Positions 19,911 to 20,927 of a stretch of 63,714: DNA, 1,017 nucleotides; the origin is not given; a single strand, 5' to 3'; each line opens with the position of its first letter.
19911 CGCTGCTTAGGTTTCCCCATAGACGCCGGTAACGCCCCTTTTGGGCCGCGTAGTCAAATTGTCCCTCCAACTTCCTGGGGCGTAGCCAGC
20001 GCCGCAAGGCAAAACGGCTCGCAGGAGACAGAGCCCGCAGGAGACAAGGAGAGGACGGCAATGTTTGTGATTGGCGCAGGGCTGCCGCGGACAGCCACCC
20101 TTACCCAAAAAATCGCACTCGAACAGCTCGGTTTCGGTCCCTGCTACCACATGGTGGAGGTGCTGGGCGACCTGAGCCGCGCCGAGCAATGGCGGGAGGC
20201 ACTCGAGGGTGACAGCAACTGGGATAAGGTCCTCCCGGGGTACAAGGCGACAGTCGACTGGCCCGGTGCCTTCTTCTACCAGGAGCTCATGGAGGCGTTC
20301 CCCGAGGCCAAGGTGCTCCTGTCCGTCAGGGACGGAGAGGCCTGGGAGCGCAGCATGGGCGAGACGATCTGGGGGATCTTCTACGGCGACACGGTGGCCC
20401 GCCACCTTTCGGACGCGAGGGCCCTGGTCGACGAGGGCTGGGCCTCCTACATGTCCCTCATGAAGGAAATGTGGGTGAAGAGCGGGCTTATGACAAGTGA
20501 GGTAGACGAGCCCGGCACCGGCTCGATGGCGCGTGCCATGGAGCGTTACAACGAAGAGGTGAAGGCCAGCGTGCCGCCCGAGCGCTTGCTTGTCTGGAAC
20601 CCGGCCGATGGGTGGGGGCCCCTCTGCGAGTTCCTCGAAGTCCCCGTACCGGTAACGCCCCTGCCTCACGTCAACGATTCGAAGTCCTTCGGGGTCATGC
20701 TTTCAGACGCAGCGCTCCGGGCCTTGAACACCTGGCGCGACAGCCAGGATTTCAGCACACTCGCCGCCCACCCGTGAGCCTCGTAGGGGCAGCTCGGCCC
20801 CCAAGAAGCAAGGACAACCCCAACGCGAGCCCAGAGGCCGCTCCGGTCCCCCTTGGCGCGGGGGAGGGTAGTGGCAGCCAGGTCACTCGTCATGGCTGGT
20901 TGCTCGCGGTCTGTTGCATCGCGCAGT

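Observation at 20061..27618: Sulfation island: cytoplasmic PAPS-type sulfotransferase, MFS exporter fused to an ASST-like propeller, and two TAT-secreted ASST-like paralogs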

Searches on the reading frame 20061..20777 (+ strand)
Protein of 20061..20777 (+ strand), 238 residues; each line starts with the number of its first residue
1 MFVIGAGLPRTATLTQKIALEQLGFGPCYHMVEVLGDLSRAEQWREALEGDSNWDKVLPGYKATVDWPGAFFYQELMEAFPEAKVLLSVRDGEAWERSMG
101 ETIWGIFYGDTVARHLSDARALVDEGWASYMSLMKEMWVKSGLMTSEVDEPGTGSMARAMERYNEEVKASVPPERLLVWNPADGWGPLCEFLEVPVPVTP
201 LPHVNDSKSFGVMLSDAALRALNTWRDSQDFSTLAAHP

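Call 4: search_protein_families(library=pfam, proteins=[window:20061-20777:+], max_evalue=0.01)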
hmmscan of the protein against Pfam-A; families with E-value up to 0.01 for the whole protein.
window:20061-20777:+ (238 aa): 1 family
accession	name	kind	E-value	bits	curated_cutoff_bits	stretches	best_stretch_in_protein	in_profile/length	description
PF17784.7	Sulfotransfer_4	-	1.3e-61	208.6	22.8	1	3-210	2-215/215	Sulfotransferase domain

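Call 5: search_protein_families(library=ncbifam, proteins=[window:20061-20777:+], max_evalue=0.01)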
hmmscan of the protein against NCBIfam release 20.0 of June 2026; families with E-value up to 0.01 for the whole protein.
window:20061-20777:+ (238 aa): 0 families

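Call 25: search_solved_structures(query=window:20061-20777:+, max_evalue=10, show_alignments=3)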
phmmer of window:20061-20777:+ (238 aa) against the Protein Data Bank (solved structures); distinct sequences matched with E-value up to 10: 10.
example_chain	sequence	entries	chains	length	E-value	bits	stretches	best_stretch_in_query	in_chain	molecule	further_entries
8y9p_A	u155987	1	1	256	5.5e-41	144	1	1-210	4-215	SgdX2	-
9kf1_A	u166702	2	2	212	2.7e-39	138.5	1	1-215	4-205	Sulfotransferase family protein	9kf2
5tiz_A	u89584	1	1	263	2.5e-30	109.1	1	2-209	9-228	Sulfotransferase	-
6b51_A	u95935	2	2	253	1e-25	94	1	3-198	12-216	Sulfotransferase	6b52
5tiv_A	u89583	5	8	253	1e-25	94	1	3-198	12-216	Sulfotransferase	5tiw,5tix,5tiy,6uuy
6b53_A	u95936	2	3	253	1.3e-25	93.7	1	3-198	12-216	Sulfotransferase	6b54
6b4z_A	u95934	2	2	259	5.3e-24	88.4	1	3-205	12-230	Sulfotransferase oxamniquine resistance protein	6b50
4mua_A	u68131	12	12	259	6e-24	88.2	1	3-205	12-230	Sulfotransferase | Sulfotransferase oxamniquine resistance protein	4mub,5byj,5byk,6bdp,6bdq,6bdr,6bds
6b4x_A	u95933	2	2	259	6e-24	88.2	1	3-205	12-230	Sulfotransferase oxamniquine resistance protein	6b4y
9lhw_A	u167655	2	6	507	1.1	12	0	193-231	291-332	Tagaturonate/fructuronate epimerase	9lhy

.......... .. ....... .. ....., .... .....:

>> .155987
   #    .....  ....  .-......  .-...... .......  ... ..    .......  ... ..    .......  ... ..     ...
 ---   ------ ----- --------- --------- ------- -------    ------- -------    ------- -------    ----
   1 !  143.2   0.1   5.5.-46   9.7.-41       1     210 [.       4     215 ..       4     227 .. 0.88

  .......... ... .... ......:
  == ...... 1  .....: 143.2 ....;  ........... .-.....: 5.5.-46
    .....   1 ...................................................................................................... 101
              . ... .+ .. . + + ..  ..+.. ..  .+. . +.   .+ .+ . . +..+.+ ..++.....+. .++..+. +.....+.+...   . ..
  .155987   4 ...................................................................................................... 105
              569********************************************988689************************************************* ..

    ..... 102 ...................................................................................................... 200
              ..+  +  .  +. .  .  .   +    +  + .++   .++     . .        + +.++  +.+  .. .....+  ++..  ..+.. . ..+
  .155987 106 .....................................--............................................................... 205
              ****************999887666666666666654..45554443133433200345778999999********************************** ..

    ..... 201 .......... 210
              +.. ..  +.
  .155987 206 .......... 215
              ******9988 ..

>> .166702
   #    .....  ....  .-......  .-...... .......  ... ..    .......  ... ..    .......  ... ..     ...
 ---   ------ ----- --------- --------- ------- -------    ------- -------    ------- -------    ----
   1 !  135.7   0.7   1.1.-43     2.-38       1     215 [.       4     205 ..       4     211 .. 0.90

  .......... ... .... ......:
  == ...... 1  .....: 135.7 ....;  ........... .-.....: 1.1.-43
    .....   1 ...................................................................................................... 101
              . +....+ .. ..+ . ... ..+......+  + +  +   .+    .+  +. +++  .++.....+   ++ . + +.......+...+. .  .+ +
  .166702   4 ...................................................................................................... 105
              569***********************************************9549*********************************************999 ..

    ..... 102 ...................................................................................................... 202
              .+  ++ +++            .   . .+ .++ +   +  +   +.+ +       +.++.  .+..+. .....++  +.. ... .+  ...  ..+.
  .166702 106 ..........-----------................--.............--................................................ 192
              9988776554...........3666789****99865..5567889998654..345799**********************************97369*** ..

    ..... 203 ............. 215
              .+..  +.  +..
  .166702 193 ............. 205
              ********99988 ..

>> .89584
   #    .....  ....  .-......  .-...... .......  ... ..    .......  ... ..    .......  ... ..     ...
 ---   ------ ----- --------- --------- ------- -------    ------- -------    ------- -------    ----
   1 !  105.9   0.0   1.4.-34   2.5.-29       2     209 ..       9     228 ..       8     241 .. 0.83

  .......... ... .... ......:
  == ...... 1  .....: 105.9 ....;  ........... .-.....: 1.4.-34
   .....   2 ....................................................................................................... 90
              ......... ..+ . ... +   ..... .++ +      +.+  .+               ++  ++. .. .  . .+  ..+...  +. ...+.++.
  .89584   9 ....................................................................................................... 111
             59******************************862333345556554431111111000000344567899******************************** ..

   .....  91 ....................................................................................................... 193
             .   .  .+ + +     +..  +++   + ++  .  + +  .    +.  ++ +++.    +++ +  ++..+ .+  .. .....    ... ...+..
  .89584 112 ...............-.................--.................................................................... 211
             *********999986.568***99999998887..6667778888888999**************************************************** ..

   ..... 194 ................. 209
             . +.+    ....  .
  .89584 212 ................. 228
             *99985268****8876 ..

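Call 54: find_homologous_proteins(query=window:20061-20777:+, max_evalue=1e-10)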
Query window:20061-20777:+ (238 aa): 5672 proteins with E <= 1e-10 among 6313 candidates; the best 120 are listed.
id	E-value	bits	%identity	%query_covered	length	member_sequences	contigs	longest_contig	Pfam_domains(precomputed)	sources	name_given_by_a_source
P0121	5.4e-159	545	100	100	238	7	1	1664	PF17784.8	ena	-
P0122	2.1e-152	524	94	100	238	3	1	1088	PF17784.8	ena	-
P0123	6.8e-141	486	88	100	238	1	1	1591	PF17784.8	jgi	-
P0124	6.2e-135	467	83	100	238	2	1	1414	PF17784.8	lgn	-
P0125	2.7e-130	451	81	100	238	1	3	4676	PF17784.8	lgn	-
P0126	6.5e-129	447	80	100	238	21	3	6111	PF17784.8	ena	-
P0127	8.6e-117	407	73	100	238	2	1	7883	PF17784.8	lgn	-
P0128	4.2e-113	395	70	100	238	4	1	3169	PF17784.8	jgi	jgi:hypothetical protein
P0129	5.7e-113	395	73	96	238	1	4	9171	PF17784.8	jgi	jgi:hypothetical protein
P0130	1.5e-112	393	74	95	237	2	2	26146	PF17784.8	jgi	-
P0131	5.6e-110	385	70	99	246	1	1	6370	PF17784.8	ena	-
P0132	4.9e-108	378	70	98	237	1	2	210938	PF17784.8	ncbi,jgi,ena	-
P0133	9.4e-107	374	68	99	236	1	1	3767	PF17784.8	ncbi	ncbi:MAG: sulfotransferase family protein [Acidimicrobiales bacterium]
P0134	1.1e-106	374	70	98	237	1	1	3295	PF17784.8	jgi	jgi:hypothetical protein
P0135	3.2e-106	373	68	100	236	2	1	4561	PF17784.8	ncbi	-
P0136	9.3e-106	371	70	95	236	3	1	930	PF17784.8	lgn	-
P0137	1.5e-105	370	68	100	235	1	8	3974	PF17784.8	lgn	-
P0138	3.5e-105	369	70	96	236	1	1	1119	PF17784.8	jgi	jgi:hypothetical protein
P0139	4.0e-105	369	70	95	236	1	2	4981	PF17784.8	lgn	-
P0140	5.6e-105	368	69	96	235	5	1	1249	PF17784.8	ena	-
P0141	7.1e-105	368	69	96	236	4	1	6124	PF17784.8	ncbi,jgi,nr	ncbi:MAG TPA: sulfotransferase [Acidimicrobiales bacterium]|nr:sulfotransferase [Acidimicrobiales ba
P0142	1.2e-104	367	71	96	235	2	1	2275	PF17784.8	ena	-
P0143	1.3e-104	367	69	96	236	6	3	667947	PF17784.8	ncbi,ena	-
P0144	1.5e-104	367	69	96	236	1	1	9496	PF17784.8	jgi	jgi:Sulfotransferase domain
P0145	1.9e-104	367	67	100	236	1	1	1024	PF17784.8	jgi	jgi:Sulfotransferase domain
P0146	2.2e-104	366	69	96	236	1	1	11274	PF17784.8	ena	-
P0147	2.9e-104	366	70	96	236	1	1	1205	PF17784.8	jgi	jgi:Sulfotransferase domain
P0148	5.4e-104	365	68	96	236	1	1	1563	PF17784.8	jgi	jgi:hypothetical protein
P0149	6.1e-104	365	69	96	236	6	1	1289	PF17784.8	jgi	jgi:hypothetical protein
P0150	1.3e-103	364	69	96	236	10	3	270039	PF17784.8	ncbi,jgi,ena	jgi:hypothetical protein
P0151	1.7e-103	364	69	96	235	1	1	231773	PF17784.8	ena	-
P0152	3.1e-103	363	69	95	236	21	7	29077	PF17784.8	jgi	jgi:hypothetical protein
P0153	7.6e-103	361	68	98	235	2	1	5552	PF17784.8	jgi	jgi:hypothetical protein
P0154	1.0e-102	361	68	96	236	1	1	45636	PF17784.8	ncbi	-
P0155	1.1e-102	361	67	97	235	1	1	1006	PF17784.8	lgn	-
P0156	2.9e-102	360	67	96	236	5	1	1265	PF17784.8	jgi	jgi:hypothetical protein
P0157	3.5e-102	359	68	96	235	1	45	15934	PF17784.8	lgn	-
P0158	1.2e-101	358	68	96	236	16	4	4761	PF17784.8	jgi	jgi:Sulfotransferase domain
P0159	1.7e-101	357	67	96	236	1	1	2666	PF17784.8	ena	-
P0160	2.0e-101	357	66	100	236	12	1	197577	PF17784.8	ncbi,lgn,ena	-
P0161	2.2e-101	357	67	95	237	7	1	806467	PF17784.8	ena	-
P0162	2.8e-101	356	68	96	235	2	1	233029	PF17784.8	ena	-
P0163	1.1e-100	354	66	96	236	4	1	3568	PF17784.8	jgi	jgi:Sulfotransferase domain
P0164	1.3e-100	354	67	96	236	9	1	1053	PF17784.8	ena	-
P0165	1.8e-100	354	67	95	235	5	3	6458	PF17784.8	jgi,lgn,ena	jgi:hypothetical protein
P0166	4.0e-100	353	66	96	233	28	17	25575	PF17784.8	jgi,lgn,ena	jgi:hypothetical protein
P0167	4.5e-100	352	66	96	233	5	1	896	PF17784.8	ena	-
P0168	2.9e-99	350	65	95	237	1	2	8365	PF17784.8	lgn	-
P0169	8.2e-99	348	65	96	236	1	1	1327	PF17784.8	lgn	-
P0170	8.4e-99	348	66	95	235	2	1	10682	PF17784.8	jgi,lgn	jgi:hypothetical protein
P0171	1.0e-98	348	66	95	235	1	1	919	PF17784.8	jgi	jgi:Sulfotransferase domain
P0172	1.2e-98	348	64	96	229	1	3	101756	PF17784.8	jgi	jgi:hypothetical protein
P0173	3.5e-98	346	65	95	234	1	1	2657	PF17784.8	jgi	jgi:hypothetical protein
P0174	1.1e-97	345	66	96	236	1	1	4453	PF17784.8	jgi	jgi:hypothetical protein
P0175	1.7e-97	344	64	100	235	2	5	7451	PF17784.8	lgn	-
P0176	7.0e-97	342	64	96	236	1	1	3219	PF17784.8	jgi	jgi:hypothetical protein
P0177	2.3e-96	340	65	95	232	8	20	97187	PF17784.8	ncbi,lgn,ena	-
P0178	2.6e-96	340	63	96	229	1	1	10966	PF17784.8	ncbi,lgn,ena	-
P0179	2.6e-96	340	64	96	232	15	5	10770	PF17784.8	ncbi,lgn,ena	-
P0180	2.8e-96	340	64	95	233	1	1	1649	PF17784.8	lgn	-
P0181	2.9e-96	340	64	95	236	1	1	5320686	PF17784.8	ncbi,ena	-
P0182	3.4e-96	340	66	95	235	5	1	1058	PF17784.8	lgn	-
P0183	6.2e-96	339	62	98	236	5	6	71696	PF17784.8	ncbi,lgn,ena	-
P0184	8.2e-96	338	67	95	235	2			PF17784.8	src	-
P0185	1.9e-95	337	64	95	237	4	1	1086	PF17784.8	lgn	-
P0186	4.5e-95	336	66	96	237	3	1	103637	PF17784.8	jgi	jgi:hypothetical protein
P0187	4.5e-95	336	61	99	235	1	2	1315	PF17784.8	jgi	jgi:hypothetical protein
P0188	1.5e-94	334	63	96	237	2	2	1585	PF17784.8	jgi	jgi:hypothetical protein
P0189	1.7e-94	334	63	99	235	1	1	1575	PF17784.8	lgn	-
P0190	3.1e-94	333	62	96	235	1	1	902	PF17784.8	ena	-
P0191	4.2e-94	333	62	96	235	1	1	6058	PF17784.8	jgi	jgi:Sulfotransferase domain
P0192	5.2e-94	333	63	96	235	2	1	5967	PF17784.8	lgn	-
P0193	5.7e-94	332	66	96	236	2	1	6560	PF17784.8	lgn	-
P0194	7.8e-94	332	62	96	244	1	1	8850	PF17784.8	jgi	jgi:Sulfotransferase domain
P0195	1.5e-93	331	61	97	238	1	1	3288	PF17784.8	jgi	jgi:hypothetical protein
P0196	2.8e-93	330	60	96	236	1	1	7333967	PF17784.8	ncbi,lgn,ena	-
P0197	2.9e-93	330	64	96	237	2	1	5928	PF17784.8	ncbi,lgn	-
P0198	3.5e-93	330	60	97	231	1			PF17784.8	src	-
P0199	4.0e-93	330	60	99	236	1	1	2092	PF17784.8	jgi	jgi:Sulfotransferase domain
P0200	4.5e-93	329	60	96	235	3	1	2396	PF17784.8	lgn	-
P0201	5.7e-93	329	60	96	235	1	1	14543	PF17784.8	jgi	jgi:hypothetical protein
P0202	6.2e-93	329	62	95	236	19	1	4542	PF17784.8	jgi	jgi:hypothetical protein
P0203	7.1e-93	329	60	96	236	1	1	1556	PF17784.8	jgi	jgi:hypothetical protein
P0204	7.3e-93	329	62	99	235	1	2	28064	PF17784.8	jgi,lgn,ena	-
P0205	9.8e-93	328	63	95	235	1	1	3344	PF17784.8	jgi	jgi:hypothetical protein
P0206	1.0e-92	328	60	99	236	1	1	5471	PF17784.8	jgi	jgi:Sulfotransferase domain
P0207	1.1e-92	328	63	96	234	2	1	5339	PF17784.8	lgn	-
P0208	1.1e-92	328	59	99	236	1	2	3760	PF17784.8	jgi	jgi:Sulfotransferase domain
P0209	1.6e-92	328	62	95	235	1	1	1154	PF17784.8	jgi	jgi:Sulfotransferase domain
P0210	1.7e-92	328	62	96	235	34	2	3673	PF17784.8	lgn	-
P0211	1.8e-92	327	63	96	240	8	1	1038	PF17784.8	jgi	jgi:hypothetical protein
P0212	2.2e-92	327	61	100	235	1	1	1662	PF17784.8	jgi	jgi:hypothetical protein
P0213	2.7e-92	327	63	98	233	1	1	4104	PF17784.8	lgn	-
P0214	3.2e-92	327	62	96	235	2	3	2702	PF17784.8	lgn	-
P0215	3.7e-92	326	62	95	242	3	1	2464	PF17784.8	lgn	-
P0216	4.3e-92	326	62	96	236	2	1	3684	PF17784.8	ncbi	-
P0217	4.3e-92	326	62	95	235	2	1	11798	PF17784.8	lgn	-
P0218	4.3e-92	326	63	95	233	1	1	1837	PF17784.8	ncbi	-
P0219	4.8e-92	326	63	95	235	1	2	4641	PF17784.8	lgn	-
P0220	8.0e-92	325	60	97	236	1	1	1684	PF17784.8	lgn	-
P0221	8.8e-92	325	61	97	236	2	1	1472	PF17784.8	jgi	jgi:hypothetical protein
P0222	9.0e-92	325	62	95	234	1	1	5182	PF17784.8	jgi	jgi:hypothetical protein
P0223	1.4e-91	325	62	99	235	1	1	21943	PF17784.8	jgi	jgi:Sulfotransferase domain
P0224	1.4e-91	325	62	96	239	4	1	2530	PF17784.8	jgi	jgi:Sulfotransferase domain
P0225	1.6e-91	324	61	95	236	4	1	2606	PF17784.8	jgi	jgi:hypothetical protein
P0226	1.6e-91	324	60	99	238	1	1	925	PF17784.8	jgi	jgi:hypothetical protein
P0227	1.7e-91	324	61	96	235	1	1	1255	PF17784.8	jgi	-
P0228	2.0e-91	324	62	95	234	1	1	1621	PF17784.8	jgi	jgi:hypothetical protein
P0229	2.0e-91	324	60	96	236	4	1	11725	PF17784.8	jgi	jgi:hypothetical protein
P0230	2.0e-91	324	59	99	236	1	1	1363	PF17784.8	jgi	jgi:Sulfotransferase domain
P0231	2.1e-91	324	63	94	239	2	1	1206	PF17784.8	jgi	jgi:hypothetical protein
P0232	2.2e-91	324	64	96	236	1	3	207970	PF17784.8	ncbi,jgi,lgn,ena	-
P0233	2.5e-91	324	61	96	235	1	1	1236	PF17784.8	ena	-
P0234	2.5e-91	324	63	95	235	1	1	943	PF17784.8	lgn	-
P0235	2.7e-91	324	61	97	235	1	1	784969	PF17784.8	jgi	jgi:hypothetical protein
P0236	2.8e-91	324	61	95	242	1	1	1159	PF17784.8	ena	-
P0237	2.8e-91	324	61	95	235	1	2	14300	PF17784.8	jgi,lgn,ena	-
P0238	2.8e-91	324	60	97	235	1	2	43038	PF17784.8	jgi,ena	jgi:hypothetical protein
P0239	3.4e-91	323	62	95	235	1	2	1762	PF17784.8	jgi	jgi:hypothetical protein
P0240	3.5e-91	323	60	95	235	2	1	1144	PF17784.8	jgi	-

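Call 55: find_encoding_contigs(protein=P0196, flank=8000, max_places=2)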
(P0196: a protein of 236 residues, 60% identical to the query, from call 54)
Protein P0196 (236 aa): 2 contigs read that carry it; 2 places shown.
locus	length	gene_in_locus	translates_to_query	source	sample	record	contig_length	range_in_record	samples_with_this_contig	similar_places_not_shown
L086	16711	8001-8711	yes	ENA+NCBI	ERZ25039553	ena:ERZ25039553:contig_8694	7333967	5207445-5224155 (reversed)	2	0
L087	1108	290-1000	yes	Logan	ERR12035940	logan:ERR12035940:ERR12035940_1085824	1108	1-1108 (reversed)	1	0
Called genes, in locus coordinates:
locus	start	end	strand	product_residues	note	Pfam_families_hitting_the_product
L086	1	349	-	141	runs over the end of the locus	PF01451:LMWPc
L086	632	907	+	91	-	-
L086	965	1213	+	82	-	-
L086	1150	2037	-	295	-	PF00248:Aldo_ket_red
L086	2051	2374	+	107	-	-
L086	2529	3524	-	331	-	PF03631:Virul_fac_BrkB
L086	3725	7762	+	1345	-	PF03422:CBM_6, PF03422:CBM_6, PF00754:F5_F8_type_C, PF22633:F5_F8_type_C_2, PF00933:Glyco_hydro_3, PF01915:Glyco_hydro_3_C, PF14310:Fn3-like, PF05345:He_PIG, +2 more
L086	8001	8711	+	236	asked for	PF17784:Sulfotransfer_4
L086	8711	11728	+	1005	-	PF07690:MFS_1, PF14269:Arylsulfotran_2, PF05935:Arylsulfotrans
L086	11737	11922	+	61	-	-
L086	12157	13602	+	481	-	PF00884:Sulfatase, PF01663:Phosphodiest, PF16347:SGSH_C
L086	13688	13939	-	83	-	PF00313:CSD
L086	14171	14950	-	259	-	PF01557:FAA_hydrolase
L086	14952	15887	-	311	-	PF02900:LigB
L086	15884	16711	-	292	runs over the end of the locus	PF00561:Abhydrolase_1, PF12146:Hydrolase_4, PF12697:Abhydrolase_6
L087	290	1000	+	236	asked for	PF17784:Sulfotransfer_4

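Call 56: find_encoding_contigs(protein=P0181, flank=8000, max_places=2)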
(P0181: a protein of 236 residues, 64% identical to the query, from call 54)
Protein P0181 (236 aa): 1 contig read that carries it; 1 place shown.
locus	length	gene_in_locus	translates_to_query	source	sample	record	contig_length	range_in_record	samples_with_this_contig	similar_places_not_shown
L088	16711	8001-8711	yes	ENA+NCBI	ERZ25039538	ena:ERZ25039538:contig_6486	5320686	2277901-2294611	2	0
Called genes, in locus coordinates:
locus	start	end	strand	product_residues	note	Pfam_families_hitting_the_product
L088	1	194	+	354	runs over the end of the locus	PF02322:Cyt_bd_oxida_II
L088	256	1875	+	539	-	PF00664:ABC_membrane, PF00005:ABC_tran, PF13304:AAA_21 (faint), PF02463:SMC_N (weak)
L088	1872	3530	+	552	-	PF00664:ABC_membrane, PF00005:ABC_tran, PF02463:SMC_N (faint), PF13304:AAA_21 (faint)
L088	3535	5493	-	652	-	PF00282:Pyridoxal_deC, PF00155:Aminotran_1_2 (weak), PF00266:Aminotran_5, PF00027:cNMP_binding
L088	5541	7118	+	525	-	PF07690:MFS_1, PF00027:cNMP_binding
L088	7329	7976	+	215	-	PF01583:APS_kinase, PF13671:AAA_33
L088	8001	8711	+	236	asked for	PF17784:Sulfotransfer_4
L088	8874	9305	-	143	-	-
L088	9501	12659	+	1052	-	PF07690:MFS_1, PF14269:Arylsulfotran_2, PF05935:Arylsulfotrans (weak)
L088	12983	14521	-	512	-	PF01565:FAD_binding_4, PF08031:BBE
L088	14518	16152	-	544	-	PF07732:Cu-oxidase_3, PF00394:Cu-oxidase, PF07731:Cu-oxidase_2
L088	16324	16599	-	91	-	PF02148:zf-UBP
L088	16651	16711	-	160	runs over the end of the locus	PF01638:HxlR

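Call 58: find_related_loci(query=A3, collection=metagenome_contigs, flank=6000)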
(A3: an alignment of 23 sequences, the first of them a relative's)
Query A3 (238 aa) in metagenome_contigs; peptide patterns used: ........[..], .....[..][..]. (x = any residue, [..] = any of these).
600 stretches matched a pattern (row limit reached: there are more); 517 encode a relative of the query (tblastn E <= 1e-3); the best 80 are kept; 80 distinct loci.
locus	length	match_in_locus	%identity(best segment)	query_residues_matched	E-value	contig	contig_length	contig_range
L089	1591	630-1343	89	1-238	5e-156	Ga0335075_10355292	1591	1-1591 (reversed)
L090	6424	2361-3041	67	1-227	1e-96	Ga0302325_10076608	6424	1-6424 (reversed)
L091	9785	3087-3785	62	1-235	6e-95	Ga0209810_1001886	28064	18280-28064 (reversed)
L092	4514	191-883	61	3-233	5e-95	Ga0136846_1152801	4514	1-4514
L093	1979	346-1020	60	1-227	3e-99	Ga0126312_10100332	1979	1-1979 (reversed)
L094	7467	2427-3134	59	1-238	4e-94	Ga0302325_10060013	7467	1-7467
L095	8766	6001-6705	59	1-236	5e-94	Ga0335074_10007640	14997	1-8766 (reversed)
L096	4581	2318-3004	61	1-229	1e-93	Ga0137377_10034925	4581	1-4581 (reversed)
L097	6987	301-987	60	1-229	3e-93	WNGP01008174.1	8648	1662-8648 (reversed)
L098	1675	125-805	60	1-229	2e-98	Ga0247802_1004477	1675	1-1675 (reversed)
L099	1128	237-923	60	1-229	1e-100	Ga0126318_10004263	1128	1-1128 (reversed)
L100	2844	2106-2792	60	1-230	1e-94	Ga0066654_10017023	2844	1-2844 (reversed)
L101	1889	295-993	59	1-236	9e-97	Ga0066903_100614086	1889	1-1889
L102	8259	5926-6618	60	1-230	4e-92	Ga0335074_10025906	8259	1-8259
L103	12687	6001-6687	59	1-229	9e-92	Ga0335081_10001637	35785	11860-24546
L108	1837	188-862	63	1-225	4e-95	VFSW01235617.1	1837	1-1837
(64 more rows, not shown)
